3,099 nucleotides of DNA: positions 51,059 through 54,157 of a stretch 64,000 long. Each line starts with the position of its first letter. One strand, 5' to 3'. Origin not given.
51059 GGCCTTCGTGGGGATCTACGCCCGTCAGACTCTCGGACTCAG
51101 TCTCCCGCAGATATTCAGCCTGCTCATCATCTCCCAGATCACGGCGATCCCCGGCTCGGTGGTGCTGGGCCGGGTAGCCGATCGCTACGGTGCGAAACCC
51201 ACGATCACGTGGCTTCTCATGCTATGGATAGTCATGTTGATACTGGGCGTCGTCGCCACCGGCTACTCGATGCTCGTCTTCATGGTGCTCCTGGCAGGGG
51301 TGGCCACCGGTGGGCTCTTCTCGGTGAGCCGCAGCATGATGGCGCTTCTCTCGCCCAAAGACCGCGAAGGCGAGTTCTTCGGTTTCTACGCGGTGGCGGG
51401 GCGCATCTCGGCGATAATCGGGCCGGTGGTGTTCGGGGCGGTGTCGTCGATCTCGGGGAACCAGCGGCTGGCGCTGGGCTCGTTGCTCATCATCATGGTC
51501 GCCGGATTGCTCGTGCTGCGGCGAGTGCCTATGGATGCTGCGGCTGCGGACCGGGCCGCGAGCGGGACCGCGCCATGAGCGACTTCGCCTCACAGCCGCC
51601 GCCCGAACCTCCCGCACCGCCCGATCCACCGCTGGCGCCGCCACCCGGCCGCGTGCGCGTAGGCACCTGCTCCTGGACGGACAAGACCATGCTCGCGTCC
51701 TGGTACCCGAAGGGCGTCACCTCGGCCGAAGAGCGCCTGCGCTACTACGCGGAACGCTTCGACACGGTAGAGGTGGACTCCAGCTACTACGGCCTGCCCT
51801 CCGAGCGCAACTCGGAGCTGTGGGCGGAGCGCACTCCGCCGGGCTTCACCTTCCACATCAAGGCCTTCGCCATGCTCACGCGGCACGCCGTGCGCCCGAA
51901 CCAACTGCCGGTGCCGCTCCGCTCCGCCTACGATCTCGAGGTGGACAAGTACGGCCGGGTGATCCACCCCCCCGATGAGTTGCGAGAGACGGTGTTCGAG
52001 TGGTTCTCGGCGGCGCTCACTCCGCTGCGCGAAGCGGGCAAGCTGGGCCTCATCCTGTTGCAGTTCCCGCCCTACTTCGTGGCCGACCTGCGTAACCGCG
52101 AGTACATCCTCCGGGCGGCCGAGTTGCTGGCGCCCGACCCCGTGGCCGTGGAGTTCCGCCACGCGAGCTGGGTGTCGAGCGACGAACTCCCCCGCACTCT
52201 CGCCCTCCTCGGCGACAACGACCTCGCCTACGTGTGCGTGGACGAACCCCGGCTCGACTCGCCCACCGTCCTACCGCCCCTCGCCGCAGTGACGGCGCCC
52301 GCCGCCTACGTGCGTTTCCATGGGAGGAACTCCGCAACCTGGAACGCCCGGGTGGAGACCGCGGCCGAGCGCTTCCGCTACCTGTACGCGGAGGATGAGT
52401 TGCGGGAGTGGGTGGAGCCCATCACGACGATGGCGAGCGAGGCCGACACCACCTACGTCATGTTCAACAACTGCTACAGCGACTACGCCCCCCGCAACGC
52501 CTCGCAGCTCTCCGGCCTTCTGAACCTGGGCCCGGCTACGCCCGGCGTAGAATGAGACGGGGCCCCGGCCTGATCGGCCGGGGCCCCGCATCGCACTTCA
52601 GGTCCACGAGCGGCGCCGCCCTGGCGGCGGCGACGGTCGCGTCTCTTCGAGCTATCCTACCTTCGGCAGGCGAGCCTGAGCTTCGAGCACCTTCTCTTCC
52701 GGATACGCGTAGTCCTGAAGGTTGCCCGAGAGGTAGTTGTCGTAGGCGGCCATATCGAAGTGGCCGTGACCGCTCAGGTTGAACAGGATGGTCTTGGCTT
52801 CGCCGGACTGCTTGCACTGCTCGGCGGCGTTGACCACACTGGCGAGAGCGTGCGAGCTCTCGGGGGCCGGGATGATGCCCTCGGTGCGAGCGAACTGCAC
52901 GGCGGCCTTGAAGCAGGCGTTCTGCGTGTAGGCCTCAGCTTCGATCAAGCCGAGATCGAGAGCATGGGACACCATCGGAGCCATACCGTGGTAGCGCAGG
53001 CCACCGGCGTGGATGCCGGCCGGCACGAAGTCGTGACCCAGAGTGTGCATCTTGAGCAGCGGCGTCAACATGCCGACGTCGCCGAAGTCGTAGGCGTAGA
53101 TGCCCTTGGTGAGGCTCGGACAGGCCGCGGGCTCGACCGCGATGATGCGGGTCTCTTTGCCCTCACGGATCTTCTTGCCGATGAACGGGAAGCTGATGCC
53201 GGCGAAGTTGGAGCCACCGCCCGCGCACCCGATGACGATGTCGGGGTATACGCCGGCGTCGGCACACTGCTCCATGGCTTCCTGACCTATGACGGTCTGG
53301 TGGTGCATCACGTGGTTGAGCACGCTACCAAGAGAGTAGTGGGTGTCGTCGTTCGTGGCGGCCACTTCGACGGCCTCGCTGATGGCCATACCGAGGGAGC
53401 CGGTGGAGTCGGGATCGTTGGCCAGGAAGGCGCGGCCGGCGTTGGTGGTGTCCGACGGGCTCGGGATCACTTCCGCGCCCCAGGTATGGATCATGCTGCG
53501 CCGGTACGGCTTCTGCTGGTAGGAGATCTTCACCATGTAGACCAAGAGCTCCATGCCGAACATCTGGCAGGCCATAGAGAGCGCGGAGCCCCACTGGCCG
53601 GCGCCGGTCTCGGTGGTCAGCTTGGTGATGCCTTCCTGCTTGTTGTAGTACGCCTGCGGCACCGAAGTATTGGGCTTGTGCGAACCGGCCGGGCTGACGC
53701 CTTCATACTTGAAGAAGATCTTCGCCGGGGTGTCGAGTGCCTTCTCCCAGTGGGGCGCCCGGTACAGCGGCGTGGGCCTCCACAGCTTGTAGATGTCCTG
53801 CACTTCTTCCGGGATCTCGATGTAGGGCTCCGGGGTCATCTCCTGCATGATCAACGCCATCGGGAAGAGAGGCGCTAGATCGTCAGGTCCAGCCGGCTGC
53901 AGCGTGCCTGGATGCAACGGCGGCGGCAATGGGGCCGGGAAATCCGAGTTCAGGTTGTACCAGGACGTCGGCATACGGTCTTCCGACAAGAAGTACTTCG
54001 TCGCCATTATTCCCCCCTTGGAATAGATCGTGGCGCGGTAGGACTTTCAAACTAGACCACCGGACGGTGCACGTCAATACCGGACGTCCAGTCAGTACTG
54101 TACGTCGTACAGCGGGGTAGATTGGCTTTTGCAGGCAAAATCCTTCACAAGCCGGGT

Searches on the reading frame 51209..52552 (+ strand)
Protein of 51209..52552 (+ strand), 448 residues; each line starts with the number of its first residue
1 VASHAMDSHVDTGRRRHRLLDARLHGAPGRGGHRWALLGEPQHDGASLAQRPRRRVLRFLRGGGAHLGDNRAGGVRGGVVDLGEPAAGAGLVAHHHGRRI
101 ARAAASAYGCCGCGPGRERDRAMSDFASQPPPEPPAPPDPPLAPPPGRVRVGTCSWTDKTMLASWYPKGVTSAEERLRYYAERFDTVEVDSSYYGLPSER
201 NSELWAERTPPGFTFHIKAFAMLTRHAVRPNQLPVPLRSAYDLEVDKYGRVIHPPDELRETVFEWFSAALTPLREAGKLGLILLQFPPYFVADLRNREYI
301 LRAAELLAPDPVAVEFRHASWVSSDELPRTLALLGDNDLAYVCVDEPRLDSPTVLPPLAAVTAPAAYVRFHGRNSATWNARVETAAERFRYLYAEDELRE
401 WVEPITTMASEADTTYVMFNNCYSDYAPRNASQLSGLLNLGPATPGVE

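Call 9: search_protein_families(library=pfam, proteins=[window:51209-52552:+], max_evalue=0.01)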
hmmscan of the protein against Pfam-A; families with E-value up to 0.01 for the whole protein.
window:51209-52552:+ (448 aa): 1 family
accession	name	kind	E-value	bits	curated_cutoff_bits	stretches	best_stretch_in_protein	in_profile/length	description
PF01904.24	DUF72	-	1.9e-61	208.4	25.3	1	166-435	1-215/217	Protein of unknown function DUF72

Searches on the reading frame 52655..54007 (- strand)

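Call 9: search_protein_families(library=pfam, proteins=[window:52655-54007:-], max_evalue=0.01)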
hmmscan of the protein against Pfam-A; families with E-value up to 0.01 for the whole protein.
window:52655-54007:- (451 aa): 1 family
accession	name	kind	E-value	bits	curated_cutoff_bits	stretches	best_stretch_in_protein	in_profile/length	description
PF00291.31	PALP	-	1.8e-42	146.1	35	1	75-413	4-295/295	Pyridoxal-phosphate dependent enzyme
